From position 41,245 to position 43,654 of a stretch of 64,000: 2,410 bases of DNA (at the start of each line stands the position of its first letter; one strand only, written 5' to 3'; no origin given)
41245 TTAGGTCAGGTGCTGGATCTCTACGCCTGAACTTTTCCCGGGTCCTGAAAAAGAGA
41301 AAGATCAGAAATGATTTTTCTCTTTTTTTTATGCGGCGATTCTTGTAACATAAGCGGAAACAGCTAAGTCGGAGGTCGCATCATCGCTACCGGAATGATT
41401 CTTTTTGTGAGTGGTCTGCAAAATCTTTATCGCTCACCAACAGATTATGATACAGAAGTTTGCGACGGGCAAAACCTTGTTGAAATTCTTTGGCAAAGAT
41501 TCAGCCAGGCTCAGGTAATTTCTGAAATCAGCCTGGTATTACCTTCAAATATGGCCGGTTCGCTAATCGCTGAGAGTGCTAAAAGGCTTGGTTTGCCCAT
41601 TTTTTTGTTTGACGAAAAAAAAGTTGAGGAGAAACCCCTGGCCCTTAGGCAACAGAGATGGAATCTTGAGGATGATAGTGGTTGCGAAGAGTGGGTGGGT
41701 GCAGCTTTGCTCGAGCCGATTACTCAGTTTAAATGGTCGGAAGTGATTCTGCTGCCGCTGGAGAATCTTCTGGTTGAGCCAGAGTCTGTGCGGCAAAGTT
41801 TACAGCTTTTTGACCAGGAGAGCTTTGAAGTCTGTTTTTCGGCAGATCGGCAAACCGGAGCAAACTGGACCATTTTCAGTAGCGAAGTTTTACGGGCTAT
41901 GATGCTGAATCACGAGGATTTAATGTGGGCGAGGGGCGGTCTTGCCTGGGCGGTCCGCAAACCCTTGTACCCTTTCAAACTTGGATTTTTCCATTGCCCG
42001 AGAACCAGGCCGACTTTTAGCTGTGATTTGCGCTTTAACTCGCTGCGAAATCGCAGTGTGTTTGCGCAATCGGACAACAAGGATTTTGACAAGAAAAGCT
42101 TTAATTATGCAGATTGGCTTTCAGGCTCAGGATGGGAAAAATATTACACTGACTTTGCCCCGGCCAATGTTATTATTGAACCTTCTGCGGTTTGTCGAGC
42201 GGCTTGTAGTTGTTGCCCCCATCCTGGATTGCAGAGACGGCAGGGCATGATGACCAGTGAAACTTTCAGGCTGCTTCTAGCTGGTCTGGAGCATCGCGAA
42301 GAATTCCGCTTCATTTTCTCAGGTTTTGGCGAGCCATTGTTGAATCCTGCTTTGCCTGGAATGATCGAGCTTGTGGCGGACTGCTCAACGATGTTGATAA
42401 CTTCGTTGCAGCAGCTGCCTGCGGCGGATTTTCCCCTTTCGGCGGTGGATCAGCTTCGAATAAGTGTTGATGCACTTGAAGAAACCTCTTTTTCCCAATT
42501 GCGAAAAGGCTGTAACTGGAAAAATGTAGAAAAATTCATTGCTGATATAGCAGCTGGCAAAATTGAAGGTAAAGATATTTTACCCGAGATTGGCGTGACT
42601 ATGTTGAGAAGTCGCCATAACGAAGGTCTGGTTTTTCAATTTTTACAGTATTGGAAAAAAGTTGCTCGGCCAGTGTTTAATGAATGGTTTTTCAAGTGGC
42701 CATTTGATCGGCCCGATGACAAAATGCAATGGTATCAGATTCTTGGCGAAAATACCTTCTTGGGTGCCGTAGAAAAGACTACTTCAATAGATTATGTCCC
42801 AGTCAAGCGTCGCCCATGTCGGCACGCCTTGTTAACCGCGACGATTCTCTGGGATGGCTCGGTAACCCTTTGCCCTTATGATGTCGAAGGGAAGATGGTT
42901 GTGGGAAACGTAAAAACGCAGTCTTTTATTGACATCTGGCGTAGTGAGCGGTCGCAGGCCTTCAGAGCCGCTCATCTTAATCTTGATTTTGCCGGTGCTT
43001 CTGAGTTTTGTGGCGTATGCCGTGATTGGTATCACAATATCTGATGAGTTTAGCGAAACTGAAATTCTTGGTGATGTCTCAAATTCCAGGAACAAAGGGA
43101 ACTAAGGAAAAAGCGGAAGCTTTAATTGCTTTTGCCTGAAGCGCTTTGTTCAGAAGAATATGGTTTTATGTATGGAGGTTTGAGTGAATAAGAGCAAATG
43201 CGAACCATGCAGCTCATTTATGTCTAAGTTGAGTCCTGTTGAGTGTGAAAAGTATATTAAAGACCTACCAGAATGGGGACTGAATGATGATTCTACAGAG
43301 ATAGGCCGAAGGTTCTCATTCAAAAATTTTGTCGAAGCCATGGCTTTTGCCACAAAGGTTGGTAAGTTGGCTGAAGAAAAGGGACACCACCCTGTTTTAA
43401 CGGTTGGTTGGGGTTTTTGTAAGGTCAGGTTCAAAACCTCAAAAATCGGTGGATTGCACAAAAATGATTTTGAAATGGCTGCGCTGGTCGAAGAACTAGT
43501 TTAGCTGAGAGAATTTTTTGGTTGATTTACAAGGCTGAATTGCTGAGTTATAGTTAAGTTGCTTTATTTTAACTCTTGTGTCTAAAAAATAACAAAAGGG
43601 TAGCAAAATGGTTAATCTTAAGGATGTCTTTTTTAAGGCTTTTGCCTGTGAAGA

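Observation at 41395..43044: Radical SAM-SPASM enzyme fused to a degenerate sugar-nucleotide (cytidylyltransferase-like) domain inside the flagellin glycosylation region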

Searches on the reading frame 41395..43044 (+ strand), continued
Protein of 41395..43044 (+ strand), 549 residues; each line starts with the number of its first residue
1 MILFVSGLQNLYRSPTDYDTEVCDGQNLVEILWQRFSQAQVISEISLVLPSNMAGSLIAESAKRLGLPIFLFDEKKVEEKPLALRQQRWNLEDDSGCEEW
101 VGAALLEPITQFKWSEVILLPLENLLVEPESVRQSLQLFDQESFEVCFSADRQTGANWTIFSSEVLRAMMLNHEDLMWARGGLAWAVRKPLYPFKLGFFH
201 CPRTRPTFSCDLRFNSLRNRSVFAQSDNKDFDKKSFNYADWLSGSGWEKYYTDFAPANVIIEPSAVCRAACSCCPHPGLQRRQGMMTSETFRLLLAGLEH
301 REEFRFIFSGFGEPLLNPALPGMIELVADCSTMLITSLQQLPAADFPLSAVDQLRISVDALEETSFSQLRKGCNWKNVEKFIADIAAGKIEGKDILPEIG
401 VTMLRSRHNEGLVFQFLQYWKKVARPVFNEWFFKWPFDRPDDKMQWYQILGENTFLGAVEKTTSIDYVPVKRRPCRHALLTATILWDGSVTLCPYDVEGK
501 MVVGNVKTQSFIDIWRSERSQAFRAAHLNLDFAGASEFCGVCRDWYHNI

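Call 88: search_dna_similar(query=window:41395-43044:+, collection=plasmids, mode=protein, max_evalue=0.001, max_rows=15)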
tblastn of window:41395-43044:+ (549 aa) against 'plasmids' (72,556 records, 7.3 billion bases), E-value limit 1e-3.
Records with a match: 12; places in all: 13; records where one place covers at least 80% of the query: 0.
Best place of each record, by identity: <60% 12.
By first word of the organism name: Azospirillum 6; Lawsonia 3; Deltaproteobacteria 1; Solidesulfovibrio 1; Roseibium 1.
By predicted mobility (MOB-suite, as given by PLSDB): non-mobilizable 9; mobilizable 3.
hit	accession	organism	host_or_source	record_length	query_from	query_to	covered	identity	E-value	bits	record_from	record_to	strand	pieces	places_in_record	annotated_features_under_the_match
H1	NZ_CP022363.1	Azospirillum sp. TSH58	single cell,paddy soils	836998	243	542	55%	26.7%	6e-12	76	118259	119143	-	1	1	radical SAM/SPASM domain-containing protein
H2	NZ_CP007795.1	Azospirillum argentinense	Triticum aestivum L.,Root,wheat ...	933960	231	544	57%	25.0%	8e-13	79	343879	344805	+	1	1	radical SAM/SPASM domain-containing protein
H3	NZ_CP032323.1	Azospirillum argentinense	soil sample,Agricultural field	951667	245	544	55%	26.1%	5e-13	80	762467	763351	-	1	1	radical SAM protein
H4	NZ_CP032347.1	Azospirillum brasilense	soil sample,Agricultural field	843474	243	544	55%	25.6%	1e-11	76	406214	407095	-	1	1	radical SAM/SPASM domain-containing protein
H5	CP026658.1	Deltaproteobacteria bacterium Smac51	cockroach,pure culture,hindgut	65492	259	548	53%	25.2%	3e-11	74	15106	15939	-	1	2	molybdenum cofactor biosynthesis protein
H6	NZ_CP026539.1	Solidesulfovibrio carbinolicus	-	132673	256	545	53%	23.5%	3e-10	71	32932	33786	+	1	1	radical SAM protein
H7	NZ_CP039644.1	Azospirillum sp. TSA2s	Soil,rice paddy soil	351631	261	529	49%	24.7%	4e-5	54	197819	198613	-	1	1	radical SAM/SPASM domain-containing protein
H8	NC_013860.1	Azospirillum sp. B510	-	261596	255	547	53%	22.5%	3e-8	64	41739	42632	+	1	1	radical SAM/SPASM domain-containing protein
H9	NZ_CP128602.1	Roseibium aggregatum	cell culture,marine biofilms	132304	267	525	47%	22.7%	7e-5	54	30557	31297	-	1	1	radical SAM protein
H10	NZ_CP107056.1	Lawsonia intracellularis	-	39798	256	545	53%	19.3%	1e-7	62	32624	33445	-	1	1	radical SAM protein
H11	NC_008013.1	Lawsonia intracellularis PHE/MN1-00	Sus scrofa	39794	256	545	53%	19.3%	1e-7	62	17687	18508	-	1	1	radical SAM protein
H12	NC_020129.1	Lawsonia intracellularis N343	-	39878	256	545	53%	19.3%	1e-7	62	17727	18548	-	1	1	radical SAM protein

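Call 90: get_annotated_region(hit=H2, flank=9000)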
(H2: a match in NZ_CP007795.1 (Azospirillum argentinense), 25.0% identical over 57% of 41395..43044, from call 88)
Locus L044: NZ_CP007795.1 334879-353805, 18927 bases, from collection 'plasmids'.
description: Azospirillum argentinense strain Az39 plasmid AbAZ39_p2, complete sequence
organism: Azospirillum argentinense (NCBI taxid 2970906)
taxonomy: Bacteria; Pseudomonadota; Alphaproteobacteria; Rhodospirillales; Azospirillaceae; Azospirillum; Azospirillum argentinense
host: -; source: Triticum aestivum L.,Root,wheat rhizosphere; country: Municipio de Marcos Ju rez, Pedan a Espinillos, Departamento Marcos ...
typing (MOB-suite, as given by PLSDB): mobilizable; relaxase MOBP
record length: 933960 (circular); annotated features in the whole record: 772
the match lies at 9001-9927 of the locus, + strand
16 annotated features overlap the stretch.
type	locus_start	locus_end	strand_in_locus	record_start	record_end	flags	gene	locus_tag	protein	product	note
CDS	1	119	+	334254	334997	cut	-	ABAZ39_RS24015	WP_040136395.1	hypothetical protein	-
CDS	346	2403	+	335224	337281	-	-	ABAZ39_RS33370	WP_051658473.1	glycosyltransferase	-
CDS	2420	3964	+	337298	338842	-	-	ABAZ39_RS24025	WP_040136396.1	DUF6212 domain-containing protein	-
CDS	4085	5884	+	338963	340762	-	-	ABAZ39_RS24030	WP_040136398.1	ABC transporter ATP-binding protein/permease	-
CDS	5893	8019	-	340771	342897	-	-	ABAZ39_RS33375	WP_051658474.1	tetratricopeptide repeat protein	-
CDS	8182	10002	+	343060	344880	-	-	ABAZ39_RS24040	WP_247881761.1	radical SAM/SPASM domain-containing protein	-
CDS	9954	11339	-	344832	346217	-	-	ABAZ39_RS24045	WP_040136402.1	GH1 family beta-glucosidase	GO:0030245 - cellulose catabolic process [Evidence IEA]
CDS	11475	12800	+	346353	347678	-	-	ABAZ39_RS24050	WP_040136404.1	GH1 family beta-glucosidase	GO:0030245 - cellulose catabolic process [Evidence IEA]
CDS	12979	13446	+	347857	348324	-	-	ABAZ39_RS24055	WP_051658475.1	MucR family transcriptional regulator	GO:0006355 - regulation of DNA-templated transcription [Evidence IEA]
CDS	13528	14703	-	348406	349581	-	-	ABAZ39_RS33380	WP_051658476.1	polysaccharide deacetylase family protein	-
CDS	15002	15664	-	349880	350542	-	-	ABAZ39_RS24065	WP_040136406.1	class I SAM-dependent methyltransferase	-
CDS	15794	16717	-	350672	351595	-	-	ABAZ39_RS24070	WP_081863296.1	alpha/beta hydrolase-fold protein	-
CDS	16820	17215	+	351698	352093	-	-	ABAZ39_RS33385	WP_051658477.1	PRC-barrel domain-containing protein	GO:0019684 - photosynthesis, light reaction [Evidence IEA]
CDS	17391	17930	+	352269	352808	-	-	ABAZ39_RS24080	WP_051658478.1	hypothetical protein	-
CDS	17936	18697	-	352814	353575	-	-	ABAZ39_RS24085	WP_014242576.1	SDR family NAD(P)-dependent oxidoreductase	-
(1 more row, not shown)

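Call 91: get_annotated_region(hit=H11, flank=9000)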
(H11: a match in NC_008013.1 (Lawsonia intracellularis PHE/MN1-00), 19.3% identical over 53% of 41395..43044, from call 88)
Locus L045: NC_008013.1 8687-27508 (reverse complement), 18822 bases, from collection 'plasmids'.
description: Lawsonia intracellularis PHE/MN1-00 plasmid 2, complete sequence
organism: Lawsonia intracellularis PHE/MN1-00 (NCBI taxid 363253)
taxonomy: Bacteria; Thermodesulfobacteriota; Desulfovibrionia; Desulfovibrionales; Desulfovibrionaceae; Lawsonia; Lawsonia intracellularis; Lawsonia intracellularis PHE/MN1-00
host: -; source: Sus scrofa; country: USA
typing (MOB-suite, as given by PLSDB): non-mobilizable; replicon rep_cluster_1706
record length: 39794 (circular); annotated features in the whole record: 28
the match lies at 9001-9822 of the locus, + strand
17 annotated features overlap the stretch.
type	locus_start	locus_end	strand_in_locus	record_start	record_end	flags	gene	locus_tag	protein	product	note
CDS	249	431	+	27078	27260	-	-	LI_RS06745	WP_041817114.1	hypothetical protein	-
CDS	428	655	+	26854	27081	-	-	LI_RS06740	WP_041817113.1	hypothetical protein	-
CDS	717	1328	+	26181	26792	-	-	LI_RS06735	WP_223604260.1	hypothetical protein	-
CDS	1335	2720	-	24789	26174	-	-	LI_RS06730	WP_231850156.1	radical SAM protein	-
CDS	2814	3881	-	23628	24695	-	-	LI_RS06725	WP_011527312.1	ATP-grasp domain-containing protein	-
CDS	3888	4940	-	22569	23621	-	-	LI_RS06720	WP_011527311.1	aminotransferase class I/II-fold pyridoxal phosphate-dependent enzyme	GO:0009058 - biosynthetic process [Evidence IEA]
CDS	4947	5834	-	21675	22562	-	-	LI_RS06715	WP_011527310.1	class I SAM-dependent methyltransferase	-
CDS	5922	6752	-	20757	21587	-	-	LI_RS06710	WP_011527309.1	class I SAM-dependent methyltransferase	-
CDS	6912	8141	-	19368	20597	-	-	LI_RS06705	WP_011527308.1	hypothetical protein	-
CDS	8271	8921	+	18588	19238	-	-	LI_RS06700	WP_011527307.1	acetyltransferase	-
CDS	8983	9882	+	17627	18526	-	-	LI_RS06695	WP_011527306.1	radical SAM protein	-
CDS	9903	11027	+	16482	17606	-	-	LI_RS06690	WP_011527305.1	DegT/DnrJ/EryC1/StrS family aminotransferase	-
CDS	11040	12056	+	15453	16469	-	-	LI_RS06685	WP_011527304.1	class I SAM-dependent methyltransferase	-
CDS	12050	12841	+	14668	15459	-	-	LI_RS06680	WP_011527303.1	hypothetical protein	-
CDS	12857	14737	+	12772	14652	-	asnB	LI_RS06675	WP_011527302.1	asparagine synthase (glutamine-hydrolyzing)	GO:0006529 - asparagine biosynthetic process [Evidence IEA]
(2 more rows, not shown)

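Call 92: get_annotated_region(hit=H6, flank=9000)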
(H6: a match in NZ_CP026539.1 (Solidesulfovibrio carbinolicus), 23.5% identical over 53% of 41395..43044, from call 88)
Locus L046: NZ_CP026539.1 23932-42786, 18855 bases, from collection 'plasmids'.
description: Solidesulfovibrio carbinolicus strain DSM 3852 plasmid pDCAR1, complete sequence
organism: Solidesulfovibrio carbinolicus (NCBI taxid 296842)
taxonomy: Bacteria; Thermodesulfobacteriota; Desulfovibrionia; Desulfovibrionales; Desulfovibrionaceae; Solidesulfovibrio; Solidesulfovibrio carbinolicus
host: -; source: -; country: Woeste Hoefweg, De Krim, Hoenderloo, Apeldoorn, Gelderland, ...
typing (MOB-suite, as given by PLSDB): non-mobilizable
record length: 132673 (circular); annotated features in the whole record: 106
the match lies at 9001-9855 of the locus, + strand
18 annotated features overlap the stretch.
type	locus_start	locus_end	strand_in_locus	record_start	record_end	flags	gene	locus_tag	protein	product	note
CDS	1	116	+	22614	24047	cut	-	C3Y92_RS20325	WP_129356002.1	hypothetical protein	-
CDS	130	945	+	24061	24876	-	-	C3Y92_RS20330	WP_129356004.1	hypothetical protein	-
CDS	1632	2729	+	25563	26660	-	-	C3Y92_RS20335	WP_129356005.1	glycosyltransferase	-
CDS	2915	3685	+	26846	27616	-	-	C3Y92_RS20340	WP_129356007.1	ABC transporter permease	-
CDS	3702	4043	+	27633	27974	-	-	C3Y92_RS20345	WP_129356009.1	ATP-binding cassette domain-containing protein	-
CDS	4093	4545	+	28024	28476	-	-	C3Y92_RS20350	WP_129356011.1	ABC transporter ATP-binding protein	-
CDS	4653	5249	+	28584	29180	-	-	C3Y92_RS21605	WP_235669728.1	DUF6444 domain-containing protein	-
CDS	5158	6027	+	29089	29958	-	-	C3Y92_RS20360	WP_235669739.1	IS66 family transposase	-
CDS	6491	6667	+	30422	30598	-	-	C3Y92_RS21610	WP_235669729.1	transposase family protein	-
CDS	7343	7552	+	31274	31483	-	-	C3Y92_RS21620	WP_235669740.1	transposase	-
CDS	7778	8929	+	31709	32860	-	-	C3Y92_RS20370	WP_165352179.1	DegT/DnrJ/EryC1/StrS family aminotransferase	-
CDS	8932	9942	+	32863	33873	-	-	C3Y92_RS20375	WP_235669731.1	radical SAM protein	-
CDS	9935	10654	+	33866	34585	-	-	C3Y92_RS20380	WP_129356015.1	class I SAM-dependent methyltransferase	-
CDS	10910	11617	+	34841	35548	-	-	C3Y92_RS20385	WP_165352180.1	WbqC family protein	-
CDS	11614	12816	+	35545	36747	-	-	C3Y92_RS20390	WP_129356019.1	hypothetical protein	-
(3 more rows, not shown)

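Call 93: search_protein_families(library=ncbifam, proteins=[L044:8182-10002:+, L045:8983-9882:+, L046:8932-9942:+, L040:7977-9647:+], max_evalue=0.01)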
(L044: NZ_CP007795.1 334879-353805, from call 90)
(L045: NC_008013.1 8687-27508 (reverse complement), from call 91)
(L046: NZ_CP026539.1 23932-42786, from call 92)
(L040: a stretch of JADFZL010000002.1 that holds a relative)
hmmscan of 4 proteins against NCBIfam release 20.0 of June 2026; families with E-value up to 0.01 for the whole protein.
L044:8182-10002:+ (606 aa): 77 families (the best 25 are shown)
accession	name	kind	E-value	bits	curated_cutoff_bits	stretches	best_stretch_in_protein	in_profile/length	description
TIGR04311.1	rSAM_Geo_metal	subfamily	1.2e-25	90.4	400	2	302-443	2-141/423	radical SAM/SPASM family putative metalloenzyme maturase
NF033640.1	N_Twi_rSAM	subfamily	2.1e-25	89.6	170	2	297-452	103-276/398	twitch domain-containing radical SAM protein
TIGR04317.1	W_rSAM_matur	equivalog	5.2e-21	75.1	380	1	304-439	5-134/349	tungsten cofactor oxidoreductase radical SAM maturase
NF040959.1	MamA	equivalog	1.2e-17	64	200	1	18-145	69-196/204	magnetosome protein MamA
TIGR02666.1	moaA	equivalog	1.4e-16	60.4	284.05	1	305-441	12-150/336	GTP 3',8-cyclase MoaA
TIGR04251.1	SCM_rSAM_ScmF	equivalog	4.9e-16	59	400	1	311-447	12-148/353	SynChlorMet cassette radical SAM/SPASM protein ScmF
TIGR02917.1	PEP_TPR_lipo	equivalog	1.1e-15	56.6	312.2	2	127-252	775-899/899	XrtA/PEP-CTERM system TPR-repeat protein PrsT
TIGR03962.1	mycofact_rSAM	equivalog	9.7e-15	54.6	265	1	302-441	11-144/339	mycofactocin radical SAM maturase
TIGR04250.1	SCM_rSAM_ScmE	equivalog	1.6e-14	53.6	400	1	303-456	3-152/358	SynChlorMet cassette radical SAM/SPASM protein ScmE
TIGR02521.1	type_IV_pilW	equivalog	3.7e-14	52.8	154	1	65-212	42-191/234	type IV pilus biogenesis/stability protein PilW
TIGR04347.1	pseudo_SAM_Halo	equivalog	8.5e-14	51.6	525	1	308-426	43-155/390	TIGR04347 family pseudo-SAM/SPASM protein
TIGR04053.2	TIGR04053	equivalog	2.3e-13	50.1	395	1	302-434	7-139/366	TIGR04053 family radical SAM/SPASM domain-containing protein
TIGR02109.1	PQQ_syn_pqqE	equivalog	5.6e-13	48.6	381.35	1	300-440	4-137/358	pyrroloquinoline quinone biosynthesis protein PqqE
NF050035.1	rSAM_WgK_link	exception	9e-13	47.9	650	1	302-444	8-146/367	radical SAM/SPASM peptide maturase WgkB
NF033920.0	C39_PA2778_fam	equivalog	4.8e-12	45.8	150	2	98-187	166-255/255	PA2778 family cysteine peptidase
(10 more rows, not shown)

L045:8983-9882:+ (299 aa): 56 families (the best 25 are shown)
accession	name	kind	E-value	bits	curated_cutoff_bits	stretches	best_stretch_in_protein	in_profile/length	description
TIGR04317.1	W_rSAM_matur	equivalog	2.8e-25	89.2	380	1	9-174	5-170/349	tungsten cofactor oxidoreductase radical SAM maturase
TIGR04321.1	spiroSPASM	subfamily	5.6e-25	88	250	1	4-280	227-505/510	spiro-SPASM protein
TIGR04311.1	rSAM_Geo_metal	subfamily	1.1e-20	74.1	400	1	6-172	1-171/423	radical SAM/SPASM family putative metalloenzyme maturase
TIGR02666.1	moaA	equivalog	1.7e-17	63.4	284.05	1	12-196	14-200/336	GTP 3',8-cyclase MoaA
NF001199.0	PRK00164.2-1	equivalog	2.3e-15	56.6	231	1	11-175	15-175/308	GTP 3',8-cyclase MoaA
TIGR04347.1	pseudo_SAM_Halo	equivalog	2.5e-15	56.7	525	1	12-213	42-240/390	TIGR04347 family pseudo-SAM/SPASM protein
TIGR02668.1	moaA_archaeal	equivalog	6.3e-15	54.9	325.25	1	11-191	13-190/303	GTP 3',8-cyclase MoaA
TIGR04055.1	rSAM_NirJ2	equivalog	4.4e-13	49.5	500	1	12-174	4-160/326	putative heme d1 biosynthesis radical SAM protein NirJ2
TIGR04053.2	TIGR04053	equivalog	2.4e-12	46.8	395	1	2-172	2-170/366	TIGR04053 family radical SAM/SPASM domain-containing protein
TIGR04054.1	rSAM_NirJ1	equivalog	5.2e-12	45.1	650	1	11-129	39-155/387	putative heme d1 biosynthesis radical SAM protein NirJ1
TIGR04545.1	rSAM_ahbD_hemeb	equivalog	7.6e-12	45.3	500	1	10-173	2-160/339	heme b synthase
NF050035.1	rSAM_WgK_link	exception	1e-11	44.5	650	1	3-129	4-130/367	radical SAM/SPASM peptide maturase WgkB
NF045646.2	rSAM_Se_TrsS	equivalog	3.7e-11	42.2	490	1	11-183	89-259/441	radical SAM (seleno)protein TrsS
TIGR04251.1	SCM_rSAM_ScmF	equivalog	5e-11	42.6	400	1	10-129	6-127/353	SynChlorMet cassette radical SAM/SPASM protein ScmF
TIGR04546.1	rSAM_ahbC_deAc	equivalog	7.9e-11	41.4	650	1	12-174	43-199/390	12,18-didecarboxysiroheme deacetylase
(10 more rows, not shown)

L046:8932-9942:+ (336 aa): 59 families (the best 25 are shown)
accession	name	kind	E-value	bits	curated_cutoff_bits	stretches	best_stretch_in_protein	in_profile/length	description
TIGR04321.1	spiroSPASM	subfamily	1.3e-24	86.8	250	1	19-308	225-505/510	spiro-SPASM protein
TIGR04317.1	W_rSAM_matur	equivalog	8.2e-22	77.8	380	1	26-213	5-184/349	tungsten cofactor oxidoreductase radical SAM maturase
TIGR04311.1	rSAM_Geo_metal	subfamily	1.3e-20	73.8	400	1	23-219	1-193/423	radical SAM/SPASM family putative metalloenzyme maturase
TIGR02666.1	moaA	equivalog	8e-17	61.2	284.05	1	29-205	14-185/336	GTP 3',8-cyclase MoaA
NF038283.1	viperin_w_prok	equivalog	3.5e-16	59.2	180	1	31-191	8-172/281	viperin family antiviral radical SAM protein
TIGR04545.1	rSAM_ahbD_hemeb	equivalog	5.8e-16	58.9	500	1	29-157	4-125/339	heme b synthase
TIGR03962.1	mycofact_rSAM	equivalog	2.7e-15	56.4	265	1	24-226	11-201/339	mycofactocin radical SAM maturase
NF001199.0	PRK00164.2-1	equivalog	3.9e-15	55.8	231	1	29-163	16-142/308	GTP 3',8-cyclase MoaA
TIGR02668.1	moaA_archaeal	equivalog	6.4e-14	51.6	325.25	1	29-173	14-146/303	GTP 3',8-cyclase MoaA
NF033640.1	N_Twi_rSAM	subfamily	7.1e-14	51.7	170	2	21-184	107-283/398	twitch domain-containing radical SAM protein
TIGR04251.1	SCM_rSAM_ScmF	equivalog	1.3e-13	51.1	400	1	26-185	5-156/353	SynChlorMet cassette radical SAM/SPASM protein ScmF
TIGR04055.1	rSAM_NirJ2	equivalog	1.4e-13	51.1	500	1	30-153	5-119/326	putative heme d1 biosynthesis radical SAM protein NirJ2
TIGR04053.2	TIGR04053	equivalog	3.8e-13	49.4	395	1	23-179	6-154/366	TIGR04053 family radical SAM/SPASM domain-containing protein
TIGR04054.1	rSAM_NirJ1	equivalog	2.1e-12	46.4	650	1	27-155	38-158/387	putative heme d1 biosynthesis radical SAM protein NirJ1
TIGR04347.1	pseudo_SAM_Halo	equivalog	4.2e-12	46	525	1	28-180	41-181/390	TIGR04347 family pseudo-SAM/SPASM protein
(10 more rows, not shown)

L040:7977-9647:+ (556 aa): 25 families
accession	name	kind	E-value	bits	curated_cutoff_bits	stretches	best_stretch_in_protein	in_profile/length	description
TIGR04321.1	spiroSPASM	subfamily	1.1e-26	93.6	250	1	155-554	122-506/510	spiro-SPASM protein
TIGR04317.1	W_rSAM_matur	equivalog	9.6e-19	67.7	380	1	265-419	4-161/349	tungsten cofactor oxidoreductase radical SAM maturase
TIGR04311.1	rSAM_Geo_metal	subfamily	4.7e-13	49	400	1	264-430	2-174/423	radical SAM/SPASM family putative metalloenzyme maturase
TIGR02666.1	moaA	equivalog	7.6e-09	35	284.05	1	272-398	17-154/336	GTP 3',8-cyclase MoaA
TIGR04133.1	rSAM_w_lipo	hypoth_equivalog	4.8e-07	29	425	1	465-553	244-324/350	TIGR04133 family radical SAM/SPASM protein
TIGR03962.1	mycofact_rSAM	equivalog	5.7e-07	29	265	1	264-332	11-79/339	mycofactocin radical SAM maturase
TIGR03977.1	rSAM_pair_HxsC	equivalog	1.1e-06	27.8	267.9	1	272-326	32-85/292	His-Xaa-Ser system radical SAM maturase HxsC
TIGR02109.1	PQQ_syn_pqqE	equivalog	4.7e-06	25.8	381.35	1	263-374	5-120/358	pyrroloquinoline quinone biosynthesis protein PqqE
NF049973.1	radical_Rv1681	equivalog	6.7e-06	25.3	380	1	273-393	80-205/326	Rv1681 family radical SAM protein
NF033640.1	N_Twi_rSAM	subfamily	1.1e-05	24.8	170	0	238-283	87-129/398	twitch domain-containing radical SAM protein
TIGR02495.1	NrdG2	equivalog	1.5e-05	24.4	131.15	1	272-348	23-100/193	anaerobic ribonucleoside-triphosphate reductase activating protein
NF001199.0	PRK00164.2-1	equivalog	6.8e-05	22.2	231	1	267-343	14-92/308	GTP 3',8-cyclase MoaA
NF050035.1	rSAM_WgK_link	exception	0.00011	21.3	650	1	263-334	7-80/367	radical SAM/SPASM peptide maturase WgkB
TIGR04055.1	rSAM_NirJ2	equivalog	0.00013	21.6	500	1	271-396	6-135/326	putative heme d1 biosynthesis radical SAM protein NirJ2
TIGR02668.1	moaA_archaeal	equivalog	0.00014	21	325.25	1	267-345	12-92/303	GTP 3',8-cyclase MoaA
TIGR04466.1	rSAM_BlsE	equivalog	0.00023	20.7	400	1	267-346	5-83/327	cytosylglucuronate decarboxylase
TIGR04085.1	rSAM_more_4Fe4S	domain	0.0011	19.4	27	1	487-551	1-65/93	SPASM domain-containing protein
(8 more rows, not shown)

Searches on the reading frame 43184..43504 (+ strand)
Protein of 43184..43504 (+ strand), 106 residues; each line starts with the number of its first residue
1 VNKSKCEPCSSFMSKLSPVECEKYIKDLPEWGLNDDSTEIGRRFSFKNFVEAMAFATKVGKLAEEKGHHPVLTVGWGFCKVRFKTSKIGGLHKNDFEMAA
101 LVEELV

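Call 6: search_protein_families(library=pfam, proteins=[window:43184-43504:+], max_evalue=0.001)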
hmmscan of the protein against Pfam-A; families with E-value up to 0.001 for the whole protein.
window:43184-43504:+ (106 aa): 1 family
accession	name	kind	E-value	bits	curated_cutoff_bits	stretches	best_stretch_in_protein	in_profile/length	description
PF01329.24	Pterin_4a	-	3e-26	91.8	26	1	15-105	2-91/91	Pterin 4 alpha carbinolamine dehydratase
